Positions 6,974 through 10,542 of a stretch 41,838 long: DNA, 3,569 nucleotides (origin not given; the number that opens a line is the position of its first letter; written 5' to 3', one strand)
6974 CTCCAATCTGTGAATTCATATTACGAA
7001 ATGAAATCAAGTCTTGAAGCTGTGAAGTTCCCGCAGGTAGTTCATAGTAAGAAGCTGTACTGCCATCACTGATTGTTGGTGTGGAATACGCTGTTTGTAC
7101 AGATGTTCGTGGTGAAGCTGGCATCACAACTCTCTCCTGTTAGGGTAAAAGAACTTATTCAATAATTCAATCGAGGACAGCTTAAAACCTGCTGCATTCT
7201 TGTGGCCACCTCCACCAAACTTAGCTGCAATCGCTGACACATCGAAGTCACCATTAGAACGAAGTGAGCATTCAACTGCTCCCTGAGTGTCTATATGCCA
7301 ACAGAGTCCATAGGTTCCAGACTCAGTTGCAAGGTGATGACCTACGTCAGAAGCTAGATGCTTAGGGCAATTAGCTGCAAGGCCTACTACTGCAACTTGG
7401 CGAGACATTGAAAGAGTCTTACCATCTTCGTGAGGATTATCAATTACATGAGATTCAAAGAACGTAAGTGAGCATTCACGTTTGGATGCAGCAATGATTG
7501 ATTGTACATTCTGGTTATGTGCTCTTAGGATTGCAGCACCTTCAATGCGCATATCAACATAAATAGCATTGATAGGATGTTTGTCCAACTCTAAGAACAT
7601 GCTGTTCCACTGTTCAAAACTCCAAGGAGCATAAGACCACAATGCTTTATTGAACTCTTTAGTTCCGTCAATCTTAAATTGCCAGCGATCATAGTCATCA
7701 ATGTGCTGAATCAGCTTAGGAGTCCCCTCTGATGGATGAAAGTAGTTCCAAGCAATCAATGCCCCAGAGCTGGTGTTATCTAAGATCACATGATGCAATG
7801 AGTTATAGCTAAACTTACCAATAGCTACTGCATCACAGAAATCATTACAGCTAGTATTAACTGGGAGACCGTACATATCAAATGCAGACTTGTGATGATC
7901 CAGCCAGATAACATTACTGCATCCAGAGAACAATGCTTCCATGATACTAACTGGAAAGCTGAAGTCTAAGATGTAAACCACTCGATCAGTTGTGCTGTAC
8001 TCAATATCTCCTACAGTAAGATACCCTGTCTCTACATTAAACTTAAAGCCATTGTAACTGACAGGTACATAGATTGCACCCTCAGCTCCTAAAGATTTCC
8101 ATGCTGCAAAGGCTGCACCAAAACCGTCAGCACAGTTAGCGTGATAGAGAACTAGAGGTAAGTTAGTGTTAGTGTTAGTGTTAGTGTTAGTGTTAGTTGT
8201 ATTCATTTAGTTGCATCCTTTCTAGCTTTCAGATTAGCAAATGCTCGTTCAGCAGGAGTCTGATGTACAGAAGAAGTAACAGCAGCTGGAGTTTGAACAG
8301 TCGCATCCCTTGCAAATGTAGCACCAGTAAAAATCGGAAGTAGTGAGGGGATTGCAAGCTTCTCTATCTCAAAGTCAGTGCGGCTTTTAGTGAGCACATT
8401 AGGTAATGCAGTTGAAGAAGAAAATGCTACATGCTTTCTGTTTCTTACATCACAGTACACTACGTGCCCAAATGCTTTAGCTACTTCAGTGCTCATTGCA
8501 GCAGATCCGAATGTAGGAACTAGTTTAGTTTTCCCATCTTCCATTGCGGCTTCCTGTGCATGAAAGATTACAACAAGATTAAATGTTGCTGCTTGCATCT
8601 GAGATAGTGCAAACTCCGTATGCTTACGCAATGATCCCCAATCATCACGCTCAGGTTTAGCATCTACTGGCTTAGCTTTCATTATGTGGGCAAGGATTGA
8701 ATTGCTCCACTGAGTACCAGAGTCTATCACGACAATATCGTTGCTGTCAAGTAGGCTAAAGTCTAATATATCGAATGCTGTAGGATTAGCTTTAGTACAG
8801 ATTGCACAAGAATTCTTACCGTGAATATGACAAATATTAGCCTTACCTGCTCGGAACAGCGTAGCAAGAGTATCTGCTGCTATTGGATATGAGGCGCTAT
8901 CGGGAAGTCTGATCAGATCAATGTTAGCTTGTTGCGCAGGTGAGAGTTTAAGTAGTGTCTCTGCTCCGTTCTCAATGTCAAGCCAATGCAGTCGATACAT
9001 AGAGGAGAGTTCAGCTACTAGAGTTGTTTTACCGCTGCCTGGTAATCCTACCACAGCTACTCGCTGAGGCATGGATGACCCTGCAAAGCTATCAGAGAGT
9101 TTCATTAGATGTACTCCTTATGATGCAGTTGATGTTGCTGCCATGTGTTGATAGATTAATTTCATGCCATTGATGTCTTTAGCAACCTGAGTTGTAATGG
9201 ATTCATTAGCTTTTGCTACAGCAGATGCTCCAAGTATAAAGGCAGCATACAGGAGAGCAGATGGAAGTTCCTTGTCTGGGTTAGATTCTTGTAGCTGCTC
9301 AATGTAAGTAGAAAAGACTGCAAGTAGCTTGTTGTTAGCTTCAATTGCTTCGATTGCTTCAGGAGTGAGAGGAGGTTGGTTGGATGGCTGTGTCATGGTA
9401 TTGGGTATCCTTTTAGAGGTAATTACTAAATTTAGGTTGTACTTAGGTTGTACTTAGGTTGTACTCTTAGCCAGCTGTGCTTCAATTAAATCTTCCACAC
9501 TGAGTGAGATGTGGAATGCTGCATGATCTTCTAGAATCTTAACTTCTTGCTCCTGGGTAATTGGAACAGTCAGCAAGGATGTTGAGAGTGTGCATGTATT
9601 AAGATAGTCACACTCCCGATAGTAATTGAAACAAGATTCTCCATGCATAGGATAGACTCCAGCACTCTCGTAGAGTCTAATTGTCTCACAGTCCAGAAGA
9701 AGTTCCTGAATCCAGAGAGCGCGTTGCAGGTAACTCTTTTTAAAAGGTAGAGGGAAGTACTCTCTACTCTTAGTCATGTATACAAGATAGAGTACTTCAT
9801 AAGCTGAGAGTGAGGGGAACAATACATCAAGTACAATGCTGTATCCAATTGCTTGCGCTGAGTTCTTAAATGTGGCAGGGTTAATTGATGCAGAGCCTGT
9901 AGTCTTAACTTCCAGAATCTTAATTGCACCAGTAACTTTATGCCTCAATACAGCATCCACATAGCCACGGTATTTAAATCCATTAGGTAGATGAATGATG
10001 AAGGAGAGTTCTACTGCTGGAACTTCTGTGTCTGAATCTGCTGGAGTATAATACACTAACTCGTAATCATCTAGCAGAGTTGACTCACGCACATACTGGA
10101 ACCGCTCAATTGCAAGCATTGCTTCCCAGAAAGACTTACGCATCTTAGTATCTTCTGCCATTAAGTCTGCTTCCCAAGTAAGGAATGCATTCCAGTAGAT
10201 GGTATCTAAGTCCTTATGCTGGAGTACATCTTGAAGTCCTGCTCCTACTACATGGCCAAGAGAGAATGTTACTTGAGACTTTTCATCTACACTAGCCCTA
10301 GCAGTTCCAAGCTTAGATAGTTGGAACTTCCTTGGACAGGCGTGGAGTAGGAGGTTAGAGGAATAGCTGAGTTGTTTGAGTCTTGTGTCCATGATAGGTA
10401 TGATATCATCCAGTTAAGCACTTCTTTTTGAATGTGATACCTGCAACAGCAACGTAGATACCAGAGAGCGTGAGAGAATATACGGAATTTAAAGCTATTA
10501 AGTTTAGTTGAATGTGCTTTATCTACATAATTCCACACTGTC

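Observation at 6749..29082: Genome-wide short tandem repeats concentrated at gene boundaries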

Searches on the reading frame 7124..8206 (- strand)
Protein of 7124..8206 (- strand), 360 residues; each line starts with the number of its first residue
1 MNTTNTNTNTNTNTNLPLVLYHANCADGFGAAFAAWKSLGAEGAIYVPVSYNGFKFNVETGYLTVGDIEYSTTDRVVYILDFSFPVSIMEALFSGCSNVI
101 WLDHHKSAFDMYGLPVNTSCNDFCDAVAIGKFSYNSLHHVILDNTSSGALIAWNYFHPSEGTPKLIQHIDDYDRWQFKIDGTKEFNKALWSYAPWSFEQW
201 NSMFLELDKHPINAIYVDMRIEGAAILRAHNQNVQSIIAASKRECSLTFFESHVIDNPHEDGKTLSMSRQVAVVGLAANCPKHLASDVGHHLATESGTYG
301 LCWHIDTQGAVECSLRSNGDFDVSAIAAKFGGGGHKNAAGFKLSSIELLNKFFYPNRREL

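Call 8: search_protein_families(library=phrogs, proteins=[window:7124-8206:-])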
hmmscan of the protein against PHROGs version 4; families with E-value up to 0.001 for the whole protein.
window:7124-8206:- (360 aa): 1 family
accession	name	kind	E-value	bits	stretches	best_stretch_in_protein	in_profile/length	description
phrog_4771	-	other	1.3e-68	232.7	1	12-348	13-288/363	DHH phosphoesterase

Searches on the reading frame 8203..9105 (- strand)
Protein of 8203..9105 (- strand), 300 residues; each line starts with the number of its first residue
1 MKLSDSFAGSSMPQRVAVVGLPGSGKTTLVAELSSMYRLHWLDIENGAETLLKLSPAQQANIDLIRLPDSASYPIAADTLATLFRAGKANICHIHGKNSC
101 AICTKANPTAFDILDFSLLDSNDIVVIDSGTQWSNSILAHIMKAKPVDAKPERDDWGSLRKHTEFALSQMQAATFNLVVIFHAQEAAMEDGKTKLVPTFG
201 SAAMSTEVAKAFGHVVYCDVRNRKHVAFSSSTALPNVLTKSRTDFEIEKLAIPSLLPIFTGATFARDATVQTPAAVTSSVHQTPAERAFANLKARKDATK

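Call 8: search_protein_families(library=phrogs, proteins=[window:8203-9105:-])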
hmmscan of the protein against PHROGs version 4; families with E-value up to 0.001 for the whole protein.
window:8203-9105:- (300 aa): 3 families
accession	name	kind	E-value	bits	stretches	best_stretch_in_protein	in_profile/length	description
phrog_124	-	DNA, RNA and nucleotide metabolism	1.2e-14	55.5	1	13-253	43-248/382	Sak4-like ssDNA annealing protein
phrog_1366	-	unknown function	2.2e-05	25.1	0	15-53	16-57/307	-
phrog_2071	-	other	0.00053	20.9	1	12-45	15-45/282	ATPase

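Call 23: find_encoding_contigs(protein=window:8203-9105:-, flank=10000, max_places=10)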
Protein window:8203-9105:- (300 aa): no gene with exactly this product is on record in the collection.

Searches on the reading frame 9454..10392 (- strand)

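Call 8: search_protein_families(library=phrogs, proteins=[window:9454-10392:-])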
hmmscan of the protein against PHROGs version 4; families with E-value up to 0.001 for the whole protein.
window:9454-10392:- (312 aa): 3 families
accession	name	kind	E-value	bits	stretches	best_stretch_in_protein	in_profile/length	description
phrog_1218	-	DNA, RNA and nucleotide metabolism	2e-14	54.6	1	6-190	8-187/364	exonuclease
phrog_1706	-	DNA, RNA and nucleotide metabolism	8e-08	33.1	1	17-280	56-255/293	CRISPR/Cas system associated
phrog_69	-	DNA, RNA and nucleotide metabolism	3.8e-06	27.2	1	1-267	83-323/501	exonuclease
